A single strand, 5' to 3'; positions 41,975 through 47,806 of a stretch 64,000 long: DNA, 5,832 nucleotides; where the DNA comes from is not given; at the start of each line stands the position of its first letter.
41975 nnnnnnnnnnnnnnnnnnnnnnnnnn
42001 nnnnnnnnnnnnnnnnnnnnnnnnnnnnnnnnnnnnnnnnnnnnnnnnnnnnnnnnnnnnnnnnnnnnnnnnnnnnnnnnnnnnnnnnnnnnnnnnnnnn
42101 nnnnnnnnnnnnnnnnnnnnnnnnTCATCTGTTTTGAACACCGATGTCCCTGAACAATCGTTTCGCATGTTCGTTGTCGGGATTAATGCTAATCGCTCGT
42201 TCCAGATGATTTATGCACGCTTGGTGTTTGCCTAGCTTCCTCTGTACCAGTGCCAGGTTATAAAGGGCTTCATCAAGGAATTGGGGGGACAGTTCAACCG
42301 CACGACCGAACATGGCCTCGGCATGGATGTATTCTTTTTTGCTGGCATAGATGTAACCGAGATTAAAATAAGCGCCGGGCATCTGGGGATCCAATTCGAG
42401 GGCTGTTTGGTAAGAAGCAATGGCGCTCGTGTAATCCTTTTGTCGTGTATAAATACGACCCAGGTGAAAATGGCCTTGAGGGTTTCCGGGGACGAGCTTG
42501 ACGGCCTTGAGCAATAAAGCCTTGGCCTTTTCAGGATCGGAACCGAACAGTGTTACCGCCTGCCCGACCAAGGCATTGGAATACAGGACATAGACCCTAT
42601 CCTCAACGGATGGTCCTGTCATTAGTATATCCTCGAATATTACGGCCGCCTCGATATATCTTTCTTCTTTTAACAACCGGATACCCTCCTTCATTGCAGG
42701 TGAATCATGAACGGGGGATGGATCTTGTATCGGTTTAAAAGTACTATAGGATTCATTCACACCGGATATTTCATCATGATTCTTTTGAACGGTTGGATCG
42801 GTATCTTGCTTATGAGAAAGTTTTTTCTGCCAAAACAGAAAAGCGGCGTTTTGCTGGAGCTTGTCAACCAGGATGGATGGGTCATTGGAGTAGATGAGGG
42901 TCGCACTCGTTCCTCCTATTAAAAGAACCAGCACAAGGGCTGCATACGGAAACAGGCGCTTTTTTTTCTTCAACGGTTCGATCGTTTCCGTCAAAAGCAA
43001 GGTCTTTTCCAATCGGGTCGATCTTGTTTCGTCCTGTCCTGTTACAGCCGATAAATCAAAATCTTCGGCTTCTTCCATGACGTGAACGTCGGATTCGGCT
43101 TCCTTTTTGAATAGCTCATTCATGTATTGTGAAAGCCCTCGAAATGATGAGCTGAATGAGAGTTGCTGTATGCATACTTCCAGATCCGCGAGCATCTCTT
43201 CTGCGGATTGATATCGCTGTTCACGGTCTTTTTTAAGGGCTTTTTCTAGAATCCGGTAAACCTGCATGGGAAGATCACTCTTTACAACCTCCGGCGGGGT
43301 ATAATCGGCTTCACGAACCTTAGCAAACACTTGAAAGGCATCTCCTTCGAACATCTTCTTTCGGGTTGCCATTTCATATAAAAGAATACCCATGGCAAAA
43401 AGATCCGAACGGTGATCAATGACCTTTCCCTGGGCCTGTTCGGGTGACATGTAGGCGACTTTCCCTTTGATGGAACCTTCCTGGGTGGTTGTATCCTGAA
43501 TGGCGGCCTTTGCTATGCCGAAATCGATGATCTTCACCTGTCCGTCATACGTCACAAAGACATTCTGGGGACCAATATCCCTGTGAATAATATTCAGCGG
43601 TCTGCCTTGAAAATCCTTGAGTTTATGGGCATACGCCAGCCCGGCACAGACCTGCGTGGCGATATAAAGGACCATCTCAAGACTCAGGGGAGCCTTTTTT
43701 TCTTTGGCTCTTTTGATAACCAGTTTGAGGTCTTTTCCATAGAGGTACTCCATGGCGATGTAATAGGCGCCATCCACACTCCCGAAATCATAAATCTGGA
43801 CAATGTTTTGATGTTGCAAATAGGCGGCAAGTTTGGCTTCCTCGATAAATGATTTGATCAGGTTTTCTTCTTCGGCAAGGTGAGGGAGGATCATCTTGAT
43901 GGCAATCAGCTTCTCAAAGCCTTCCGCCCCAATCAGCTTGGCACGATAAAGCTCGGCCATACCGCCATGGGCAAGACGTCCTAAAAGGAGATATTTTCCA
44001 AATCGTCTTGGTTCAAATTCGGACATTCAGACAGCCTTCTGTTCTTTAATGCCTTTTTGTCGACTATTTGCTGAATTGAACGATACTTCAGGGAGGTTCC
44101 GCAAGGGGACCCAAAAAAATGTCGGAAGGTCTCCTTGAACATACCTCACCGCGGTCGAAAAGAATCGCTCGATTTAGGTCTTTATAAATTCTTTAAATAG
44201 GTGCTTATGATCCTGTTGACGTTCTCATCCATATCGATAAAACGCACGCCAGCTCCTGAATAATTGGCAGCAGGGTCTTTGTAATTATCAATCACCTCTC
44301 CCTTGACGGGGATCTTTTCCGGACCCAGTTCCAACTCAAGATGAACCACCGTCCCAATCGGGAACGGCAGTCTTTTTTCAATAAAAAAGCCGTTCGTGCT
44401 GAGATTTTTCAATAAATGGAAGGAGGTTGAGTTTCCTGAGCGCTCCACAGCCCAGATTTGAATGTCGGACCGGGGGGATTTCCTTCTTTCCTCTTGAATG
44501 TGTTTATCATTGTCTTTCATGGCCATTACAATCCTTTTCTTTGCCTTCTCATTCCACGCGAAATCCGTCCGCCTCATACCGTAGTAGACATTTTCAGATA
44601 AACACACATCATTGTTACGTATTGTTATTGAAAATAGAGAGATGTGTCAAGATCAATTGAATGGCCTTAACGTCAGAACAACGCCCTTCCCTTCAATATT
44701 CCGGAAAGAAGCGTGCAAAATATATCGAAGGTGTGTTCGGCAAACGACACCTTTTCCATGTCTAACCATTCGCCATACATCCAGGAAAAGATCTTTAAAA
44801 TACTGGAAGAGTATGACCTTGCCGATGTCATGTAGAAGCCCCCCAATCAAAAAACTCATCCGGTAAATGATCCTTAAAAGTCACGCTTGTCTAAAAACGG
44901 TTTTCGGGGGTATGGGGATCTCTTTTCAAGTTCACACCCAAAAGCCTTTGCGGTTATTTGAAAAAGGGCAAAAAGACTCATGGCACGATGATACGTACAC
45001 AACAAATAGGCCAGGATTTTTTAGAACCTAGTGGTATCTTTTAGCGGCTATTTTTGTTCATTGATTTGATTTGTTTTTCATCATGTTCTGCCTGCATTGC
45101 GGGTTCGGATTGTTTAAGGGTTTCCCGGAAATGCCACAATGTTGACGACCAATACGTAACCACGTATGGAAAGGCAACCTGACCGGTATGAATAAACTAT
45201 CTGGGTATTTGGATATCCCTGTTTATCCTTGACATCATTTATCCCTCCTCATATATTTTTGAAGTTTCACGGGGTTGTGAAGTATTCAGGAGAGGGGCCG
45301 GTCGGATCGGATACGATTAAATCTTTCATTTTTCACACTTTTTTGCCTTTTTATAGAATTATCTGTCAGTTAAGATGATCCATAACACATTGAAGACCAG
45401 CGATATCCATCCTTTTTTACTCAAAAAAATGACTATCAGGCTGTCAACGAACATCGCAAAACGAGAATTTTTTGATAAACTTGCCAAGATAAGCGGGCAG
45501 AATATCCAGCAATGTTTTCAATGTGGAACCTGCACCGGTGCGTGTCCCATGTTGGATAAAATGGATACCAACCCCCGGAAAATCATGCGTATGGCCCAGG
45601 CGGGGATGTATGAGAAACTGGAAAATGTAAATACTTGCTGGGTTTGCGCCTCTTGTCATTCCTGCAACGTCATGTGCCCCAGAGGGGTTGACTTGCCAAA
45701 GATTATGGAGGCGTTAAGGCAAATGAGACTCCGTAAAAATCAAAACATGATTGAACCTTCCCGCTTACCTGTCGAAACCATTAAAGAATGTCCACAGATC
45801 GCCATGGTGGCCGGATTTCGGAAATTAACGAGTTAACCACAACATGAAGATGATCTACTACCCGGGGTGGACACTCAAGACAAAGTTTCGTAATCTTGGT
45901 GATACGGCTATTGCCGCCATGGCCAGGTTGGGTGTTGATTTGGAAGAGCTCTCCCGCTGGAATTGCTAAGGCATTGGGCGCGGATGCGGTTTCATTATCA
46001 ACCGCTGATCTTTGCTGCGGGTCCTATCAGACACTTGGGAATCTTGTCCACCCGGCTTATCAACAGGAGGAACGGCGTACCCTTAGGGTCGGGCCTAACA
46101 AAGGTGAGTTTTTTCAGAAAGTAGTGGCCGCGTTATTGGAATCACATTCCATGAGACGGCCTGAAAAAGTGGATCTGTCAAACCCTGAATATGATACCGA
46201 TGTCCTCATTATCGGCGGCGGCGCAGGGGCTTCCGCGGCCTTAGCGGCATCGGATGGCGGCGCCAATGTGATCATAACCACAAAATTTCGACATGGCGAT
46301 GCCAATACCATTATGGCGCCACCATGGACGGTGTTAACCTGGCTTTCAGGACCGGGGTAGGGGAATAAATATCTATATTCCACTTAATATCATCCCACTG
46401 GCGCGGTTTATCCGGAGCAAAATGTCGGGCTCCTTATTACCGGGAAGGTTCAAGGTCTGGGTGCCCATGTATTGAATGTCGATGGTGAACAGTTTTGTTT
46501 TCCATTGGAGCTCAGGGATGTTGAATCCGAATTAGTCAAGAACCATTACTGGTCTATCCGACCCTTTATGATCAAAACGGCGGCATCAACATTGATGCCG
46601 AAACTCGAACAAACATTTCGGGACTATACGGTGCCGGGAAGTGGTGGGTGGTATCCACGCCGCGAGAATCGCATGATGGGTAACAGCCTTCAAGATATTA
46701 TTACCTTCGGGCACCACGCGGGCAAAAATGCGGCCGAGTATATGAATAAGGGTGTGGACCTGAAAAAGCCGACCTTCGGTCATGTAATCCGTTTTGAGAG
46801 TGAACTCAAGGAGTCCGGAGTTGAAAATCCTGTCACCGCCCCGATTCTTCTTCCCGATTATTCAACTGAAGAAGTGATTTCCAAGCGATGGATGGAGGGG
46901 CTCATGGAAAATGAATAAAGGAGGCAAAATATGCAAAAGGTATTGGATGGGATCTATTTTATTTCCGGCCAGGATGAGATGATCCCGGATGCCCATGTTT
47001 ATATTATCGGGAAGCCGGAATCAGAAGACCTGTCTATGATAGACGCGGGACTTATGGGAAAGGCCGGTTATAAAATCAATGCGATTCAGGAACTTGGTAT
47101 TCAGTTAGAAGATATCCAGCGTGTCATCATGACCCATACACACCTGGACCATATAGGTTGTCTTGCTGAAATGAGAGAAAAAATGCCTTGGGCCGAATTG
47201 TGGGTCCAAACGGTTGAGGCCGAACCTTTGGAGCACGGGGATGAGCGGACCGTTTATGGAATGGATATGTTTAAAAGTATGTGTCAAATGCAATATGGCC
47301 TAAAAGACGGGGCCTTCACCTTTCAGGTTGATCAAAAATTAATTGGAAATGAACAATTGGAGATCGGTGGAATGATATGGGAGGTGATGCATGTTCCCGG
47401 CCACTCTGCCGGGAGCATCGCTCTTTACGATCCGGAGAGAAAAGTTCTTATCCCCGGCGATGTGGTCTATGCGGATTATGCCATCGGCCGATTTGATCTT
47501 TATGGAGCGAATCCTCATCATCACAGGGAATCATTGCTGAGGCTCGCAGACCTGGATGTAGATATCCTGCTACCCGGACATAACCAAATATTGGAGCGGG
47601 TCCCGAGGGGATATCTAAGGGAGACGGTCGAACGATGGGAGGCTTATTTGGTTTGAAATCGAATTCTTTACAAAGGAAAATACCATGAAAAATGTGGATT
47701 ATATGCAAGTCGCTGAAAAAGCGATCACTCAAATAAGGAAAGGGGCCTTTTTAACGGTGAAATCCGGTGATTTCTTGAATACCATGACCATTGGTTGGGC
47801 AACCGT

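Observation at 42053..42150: Dispersed repeat of roughly 70-120 bp in five copies per 64 kb, with a codon-like substitution pattern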

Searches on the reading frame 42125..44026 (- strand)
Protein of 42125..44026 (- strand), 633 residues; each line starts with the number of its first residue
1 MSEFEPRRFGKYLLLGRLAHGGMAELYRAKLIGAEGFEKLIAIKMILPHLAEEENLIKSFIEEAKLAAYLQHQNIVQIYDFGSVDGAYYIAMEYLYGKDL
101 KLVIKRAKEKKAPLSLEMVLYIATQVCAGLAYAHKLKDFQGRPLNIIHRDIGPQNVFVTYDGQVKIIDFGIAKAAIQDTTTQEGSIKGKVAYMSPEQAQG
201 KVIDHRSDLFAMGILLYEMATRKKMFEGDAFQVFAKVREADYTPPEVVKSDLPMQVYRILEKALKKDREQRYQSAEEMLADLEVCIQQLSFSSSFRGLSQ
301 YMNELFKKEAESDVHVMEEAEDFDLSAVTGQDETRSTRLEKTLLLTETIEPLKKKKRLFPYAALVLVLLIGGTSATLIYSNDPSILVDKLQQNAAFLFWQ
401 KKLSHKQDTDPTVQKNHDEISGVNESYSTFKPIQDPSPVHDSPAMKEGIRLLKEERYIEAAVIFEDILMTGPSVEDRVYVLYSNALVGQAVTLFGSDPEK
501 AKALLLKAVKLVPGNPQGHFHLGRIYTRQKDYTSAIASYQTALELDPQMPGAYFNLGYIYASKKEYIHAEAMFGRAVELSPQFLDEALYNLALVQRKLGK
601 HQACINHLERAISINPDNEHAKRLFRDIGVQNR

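Call 13: search_protein_families(library=pfam, proteins=[window:42125-44026:-])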
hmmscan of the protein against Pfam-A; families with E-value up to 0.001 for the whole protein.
window:42125-44026:- (633 aa): 18 families
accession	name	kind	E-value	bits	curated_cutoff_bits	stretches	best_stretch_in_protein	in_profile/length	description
PF00069.31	Pkinase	-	3.5e-40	138.5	31.7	1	20-279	9-258/263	Protein kinase domain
PF07714.23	PK_Tyr_Ser-Thr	-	1.1e-36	126.9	23.1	1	17-273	6-250/258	Protein tyrosine and serine/threonine kinase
PF00515.34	TPR_1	-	6.8e-27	92.6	27.8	3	586-618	2-34/34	Tetratricopeptide repeat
PF07719.23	TPR_2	-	3.9e-25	86.3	27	3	517-548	2-33/34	Tetratricopeptide repeat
PF13181.12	TPR_8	-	2.5e-24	83.7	25.7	3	519-548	4-33/34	Tetratricopeptide repeat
PF13414.12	TPR_11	-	1.4e-20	73.1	26.8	1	523-562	1-40/42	TPR repeat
PF13431.12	TPR_17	-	6.9e-15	54.4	24.4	0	539-566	2-29/34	Tetratricopeptide repeat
PF14559.12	TPR_19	-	8.4e-13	48.9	25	1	528-582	3-57/68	Tetratricopeptide repeat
PF13432.12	TPR_16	-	1.2e-12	48.4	32.7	2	496-550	11-65/65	Tetratricopeptide repeat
PF13428.12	TPR_14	-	2.4e-12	46.6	23.5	0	518-558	3-43/44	Tetratricopeptide repeat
PF13176.12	TPR_7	-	1.6e-11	43.8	27.9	1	521-548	4-31/36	Tetratricopeptide repeat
PF13174.12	TPR_6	-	3e-11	43.6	26.3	0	586-617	1-32/33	Tetratricopeptide repeat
PF13424.12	TPR_12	-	4.8e-11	43.1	30.1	2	521-580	8-75/77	Tetratricopeptide repeat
PF13371.12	TPR_9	-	3e-07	30.8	35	0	522-582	1-61/73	Tetratricopeptide repeat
PF12895.13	ANAPC3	-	1.5e-06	28.8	27.2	0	564-619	3-56/82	Anaphase-promoting complex, cyclosome, subunit 3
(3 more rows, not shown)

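Call 19: find_homologous_proteins(query=window:42125-44026:-, max_evalue=1e-30)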
Query window:42125-44026:- (633 aa): 7869 proteins with E <= 1e-30 among 8000 candidates; the best 120 are listed.
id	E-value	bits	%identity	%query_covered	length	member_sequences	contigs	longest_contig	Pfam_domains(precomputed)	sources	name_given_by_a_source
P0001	0.0e+0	1406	100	100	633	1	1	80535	PF13431.13,PF13414.13,PF13176.13,PF13428.13,PF14559.13,PF24575.2,PF07714.24,PF00069.32,PF13371.13,PF00515.35,PF12895.14,PF13424.13,PF21033.5,PF13432.13,PF13181.13,PF07719.24,PF13174.13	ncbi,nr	ncbi:MAG: protein kinase [Deltaproteobacteria bacterium]|nr:protein kinase [Deltaproteobacteria bact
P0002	0.0e+0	1132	81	100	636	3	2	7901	PF25063.1,PF13431.13,PF23914.2,PF13414.13,PF13176.13,PF13428.13,PF14559.13,PF07714.24,PF00069.32,PF13371.13,PF00515.35,PF12895.14,PF13424.13,PF21033.5,PF13432.13,PF13181.13,PF07719.24,PF13174.13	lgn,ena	-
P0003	6.8e-291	984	70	100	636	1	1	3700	PF13431.13,PF23914.2,PF13414.13,PF13176.13,PF13428.13,PF14559.13,PF24575.2,PF07714.24,PF00069.32,PF13371.13,PF00515.35,PF12895.14,PF13424.13,PF21033.5,PF13432.13,PF13181.13,PF07719.24,PF13174.13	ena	-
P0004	3.9e-273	926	68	99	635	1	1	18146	PF13431.13,PF23914.2,PF13414.13,PF13176.13,PF13428.13,PF14559.13,PF24575.2,PF07714.24,PF00069.32,PF13371.13,PF00515.35,PF13424.13,PF21033.5,PF13432.13,PF13181.13,PF07719.24,PF13174.13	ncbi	-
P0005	1.1e-248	845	63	99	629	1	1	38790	PF13431.13,PF23914.2,PF13414.13,PF13176.13,PF13428.13,PF14559.13,PF07714.24,PF00069.32,PF13371.13,PF00515.35,PF12895.14,PF13424.13,PF13432.13,PF13181.13,PF07719.24,PF13174.13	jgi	jgi:serine/threonine protein kinase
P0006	1.2e-248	845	62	99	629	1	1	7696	PF13431.13,PF23914.2,PF13414.13,PF13176.13,PF13428.13,PF14559.13,PF07714.24,PF00069.32,PF13371.13,PF00515.35,PF12895.14,PF13424.13,PF13432.13,PF13181.13,PF07719.24,PF13174.13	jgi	jgi:serine/threonine protein kinase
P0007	1.3e-248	845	62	99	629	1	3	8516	PF13431.13,PF23914.2,PF13414.13,PF13176.13,PF13428.13,PF14559.13,PF07714.24,PF00069.32,PF13371.13,PF00515.35,PF12895.14,PF13424.13,PF13432.13,PF13181.13,PF07719.24,PF13174.13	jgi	jgi:serine/threonine protein kinase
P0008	2.7e-248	844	62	99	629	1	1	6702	PF13431.13,PF23914.2,PF13414.13,PF13176.13,PF13428.13,PF14559.13,PF07714.24,PF00069.32,PF13371.13,PF00515.35,PF12895.14,PF13424.13,PF13432.13,PF13181.13,PF07719.24,PF13174.13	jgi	jgi:serine/threonine protein kinase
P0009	2.9e-248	843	62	99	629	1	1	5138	PF13431.13,PF23914.2,PF13414.13,PF13176.13,PF13428.13,PF14559.13,PF07714.24,PF00069.32,PF13371.13,PF00515.35,PF12895.14,PF13424.13,PF13432.13,PF13181.13,PF07719.24,PF13174.13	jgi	jgi:serine/threonine protein kinase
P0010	3.0e-248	843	63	99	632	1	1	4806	PF25063.1,PF13431.13,PF23914.2,PF13414.13,PF13176.13,PF13428.13,PF14559.13,PF07714.24,PF00069.32,PF13371.13,PF00515.35,PF12895.14,PF13424.13,PF21033.5,PF13432.13,PF13181.13,PF07719.24,PF13174.13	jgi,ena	-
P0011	1.2e-247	841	63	100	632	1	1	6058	PF13431.13,PF23914.2,PF13414.13,PF13176.13,PF13428.13,PF14559.13,PF07714.24,PF00069.32,PF13371.13,PF00515.35,PF13424.13,PF21033.5,PF13432.13,PF13181.13,PF07719.24,PF13174.13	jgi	jgi:serine/threonine protein kinase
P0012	1.6e-247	841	64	99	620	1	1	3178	PF13431.13,PF23914.2,PF13414.13,PF13176.13,PF13428.13,PF14559.13,PF07714.24,PF00069.32,PF13371.13,PF00515.35,PF12895.14,PF13424.13,PF21033.5,PF13432.13,PF13181.13,PF07719.24,PF13174.13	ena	-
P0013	1.2e-245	835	62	99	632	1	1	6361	PF25063.1,PF13431.13,PF23914.2,PF13414.13,PF13176.13,PF13428.13,PF14559.13,PF07714.24,PF00069.32,PF13371.13,PF00515.35,PF12895.14,PF13424.13,PF21033.5,PF13432.13,PF13181.13,PF07719.24,PF13174.13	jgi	jgi:serine/threonine protein kinase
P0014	1.3e-245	835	62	99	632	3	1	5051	PF13431.13,PF23914.2,PF13414.13,PF13176.13,PF13428.13,PF14559.13,PF07714.24,PF00069.32,PF13371.13,PF00515.35,PF13424.13,PF21033.5,PF13432.13,PF13181.13,PF07719.24,PF13174.13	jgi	jgi:serine/threonine protein kinase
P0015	3.4e-245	833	62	99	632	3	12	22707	PF13431.13,PF23914.2,PF13414.13,PF13428.13,PF14559.13,PF07714.24,PF00069.32,PF13371.13,PF00515.35,PF13424.13,PF13432.13,PF13181.13,PF07719.24,PF13174.13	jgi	jgi:serine/threonine protein kinase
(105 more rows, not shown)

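Call 21: find_encoding_contigs(protein=P0002, flank=10000, max_places=4)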
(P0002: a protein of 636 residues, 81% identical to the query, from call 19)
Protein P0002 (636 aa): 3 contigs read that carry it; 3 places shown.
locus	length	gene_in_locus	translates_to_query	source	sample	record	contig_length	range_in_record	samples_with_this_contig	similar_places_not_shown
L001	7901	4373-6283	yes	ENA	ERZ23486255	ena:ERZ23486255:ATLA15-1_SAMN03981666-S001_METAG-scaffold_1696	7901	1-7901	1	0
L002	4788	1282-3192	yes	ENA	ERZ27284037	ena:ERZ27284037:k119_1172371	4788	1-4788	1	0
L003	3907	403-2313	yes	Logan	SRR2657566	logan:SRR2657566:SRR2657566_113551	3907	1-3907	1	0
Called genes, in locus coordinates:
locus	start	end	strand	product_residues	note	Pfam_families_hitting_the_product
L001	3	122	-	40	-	?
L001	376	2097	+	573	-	PF00072:Response_reg, PF02518:HATPase_c, PF14501:HATPase_c_5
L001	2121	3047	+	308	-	PF08668:HDOD, PF01966:HD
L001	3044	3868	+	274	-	PF00072:Response_reg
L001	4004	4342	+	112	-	PF07238:PilZ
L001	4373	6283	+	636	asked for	PF00069:Pkinase, PF07714:PK_Tyr_Ser-Thr, PF13432:TPR_16, PF00515:TPR_1, PF07719:TPR_2 (weak), PF13181:TPR_8 (weak), PF13414:TPR_11, PF13432:TPR_16, +16 more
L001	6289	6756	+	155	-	-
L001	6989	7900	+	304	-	?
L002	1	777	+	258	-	?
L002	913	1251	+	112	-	PF07238:PilZ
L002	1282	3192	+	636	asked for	PF00069:Pkinase, PF07714:PK_Tyr_Ser-Thr, PF13432:TPR_16, PF00515:TPR_1, PF07719:TPR_2 (weak), PF13181:TPR_8 (weak), PF13414:TPR_11, PF13432:TPR_16, +16 more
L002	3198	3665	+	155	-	-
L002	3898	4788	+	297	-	?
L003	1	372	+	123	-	?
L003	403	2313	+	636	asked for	PF00069:Pkinase, PF07714:PK_Tyr_Ser-Thr, PF13432:TPR_16, PF00515:TPR_1, PF07719:TPR_2 (weak), PF13181:TPR_8 (weak), PF13414:TPR_11, PF13432:TPR_16, +16 more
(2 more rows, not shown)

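Call 22: find_encoding_contigs(protein=P0001, flank=10000, max_places=3)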
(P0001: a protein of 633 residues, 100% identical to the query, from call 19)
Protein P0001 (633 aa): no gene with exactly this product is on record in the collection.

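Call 69: find_encoding_contigs(protein=P0004, flank=10000, max_places=3)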
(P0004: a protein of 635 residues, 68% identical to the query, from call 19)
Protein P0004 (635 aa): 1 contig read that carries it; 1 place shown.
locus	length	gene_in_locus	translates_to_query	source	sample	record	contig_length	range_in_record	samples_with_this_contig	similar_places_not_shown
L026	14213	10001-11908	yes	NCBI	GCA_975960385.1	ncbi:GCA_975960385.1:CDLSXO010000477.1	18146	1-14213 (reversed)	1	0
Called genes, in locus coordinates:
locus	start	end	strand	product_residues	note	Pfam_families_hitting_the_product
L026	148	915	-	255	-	PF13505:OMP_b-brl (weak)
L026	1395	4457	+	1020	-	PF26549:Tricorn_N (faint), PF07676:PD40 (faint), PF26550:Tricorn_2nd (weak)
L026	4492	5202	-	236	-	PF00753:Lactamase_B, PF23023:Anti-Pycsar_Apyc1 (weak)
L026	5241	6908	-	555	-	PF00890:FAD_binding_2, PF01266:DAO (faint), PF03486:HI0933_like (faint), PF07992:Pyr_redox_2 (faint)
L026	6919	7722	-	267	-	PF00111:Fer2 (faint), PF13183:Fer4_8 (faint), PF13534:Fer4_17 (faint), PF14691:Fer4_20 (weak), PF13237:Fer4_10 (weak), PF12838:Fer4_7 (weak), PF13187:Fer4_9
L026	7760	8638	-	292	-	PF02754:CCG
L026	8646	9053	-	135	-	PF13237:Fer4_10 (faint), PF13183:Fer4_8, PF13187:Fer4_9 (weak), PF13534:Fer4_17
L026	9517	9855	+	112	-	PF07238:PilZ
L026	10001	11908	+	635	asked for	PF00069:Pkinase, PF07714:PK_Tyr_Ser-Thr, PF23914:TPR_CcmH_CycH (weak), PF13432:TPR_16 (weak), PF00515:TPR_1 (weak), PF07719:TPR_2 (weak), PF13181:TPR_8 (weak), PF13414:TPR_11, +11 more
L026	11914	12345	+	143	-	-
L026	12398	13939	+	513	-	-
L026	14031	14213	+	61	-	?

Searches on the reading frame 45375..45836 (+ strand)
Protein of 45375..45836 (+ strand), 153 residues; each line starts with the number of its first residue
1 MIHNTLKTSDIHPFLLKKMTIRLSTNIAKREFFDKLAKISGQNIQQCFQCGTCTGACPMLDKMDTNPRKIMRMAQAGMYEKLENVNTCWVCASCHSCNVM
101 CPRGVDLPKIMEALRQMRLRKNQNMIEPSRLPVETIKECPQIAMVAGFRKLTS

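Call 13: search_protein_families(library=pfam, proteins=[window:45375-45836:+])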
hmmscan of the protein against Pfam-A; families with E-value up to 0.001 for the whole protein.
window:45375-45836:+ (153 aa): 4 families
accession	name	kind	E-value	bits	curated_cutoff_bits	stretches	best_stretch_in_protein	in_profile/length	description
PF13534.11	Fer4_17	-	1.5e-10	41.9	22.2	1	46-106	1-61/61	4Fe-4S dicluster domain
PF13183.11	Fer4_8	-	4e-10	40.5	27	1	44-105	2-68/68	4Fe-4S dicluster domain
PF13187.11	Fer4_9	-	2e-06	28.2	27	1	46-104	1-50/52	4Fe-4S dicluster domain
PF13237.11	Fer4_10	-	0.00028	21.2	25.5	1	45-102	7-53/53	4Fe-4S dicluster domain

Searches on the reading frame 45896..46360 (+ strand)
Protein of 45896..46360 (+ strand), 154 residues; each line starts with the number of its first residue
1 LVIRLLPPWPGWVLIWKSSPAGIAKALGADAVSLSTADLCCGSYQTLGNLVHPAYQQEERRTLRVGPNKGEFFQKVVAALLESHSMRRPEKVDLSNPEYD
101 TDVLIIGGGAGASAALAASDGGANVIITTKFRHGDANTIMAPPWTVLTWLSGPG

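Call 68: search_protein_families(library=pfam, proteins=[window:45896-46360:+])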
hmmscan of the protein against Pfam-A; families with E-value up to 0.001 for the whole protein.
window:45896-46360:+ (154 aa): 1 family
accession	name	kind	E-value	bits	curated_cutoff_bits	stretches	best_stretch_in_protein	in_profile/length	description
PF00890.30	FAD_binding_2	-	0.00025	20.8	20.4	1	102-130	1-30/414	FAD binding domain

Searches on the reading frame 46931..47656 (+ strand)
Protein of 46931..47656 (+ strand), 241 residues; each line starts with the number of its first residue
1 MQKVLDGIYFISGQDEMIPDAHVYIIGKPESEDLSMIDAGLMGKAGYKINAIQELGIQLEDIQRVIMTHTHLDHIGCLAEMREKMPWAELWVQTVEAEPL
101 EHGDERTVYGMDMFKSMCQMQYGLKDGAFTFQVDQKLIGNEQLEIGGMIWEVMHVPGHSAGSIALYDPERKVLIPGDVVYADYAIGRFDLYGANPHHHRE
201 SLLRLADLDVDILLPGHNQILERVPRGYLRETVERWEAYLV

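Call 68: search_protein_families(library=pfam, proteins=[window:46931-47656:+])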
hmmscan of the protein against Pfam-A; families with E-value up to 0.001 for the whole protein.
window:46931-47656:+ (241 aa): 3 families
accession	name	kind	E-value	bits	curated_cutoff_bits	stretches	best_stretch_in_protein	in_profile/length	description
PF00753.33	Lactamase_B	-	3.8e-25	89.4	22.7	1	23-217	8-196/196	Metallo-beta-lactamase superfamily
PF19583.5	ODP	-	2.5e-06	27.9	27.2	1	23-181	5-139/194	ODP family beta lactamase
PF12706.13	Lactamase_B_2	-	0.00012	22.2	27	1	55-95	24-65/200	Beta-lactamase superfamily domain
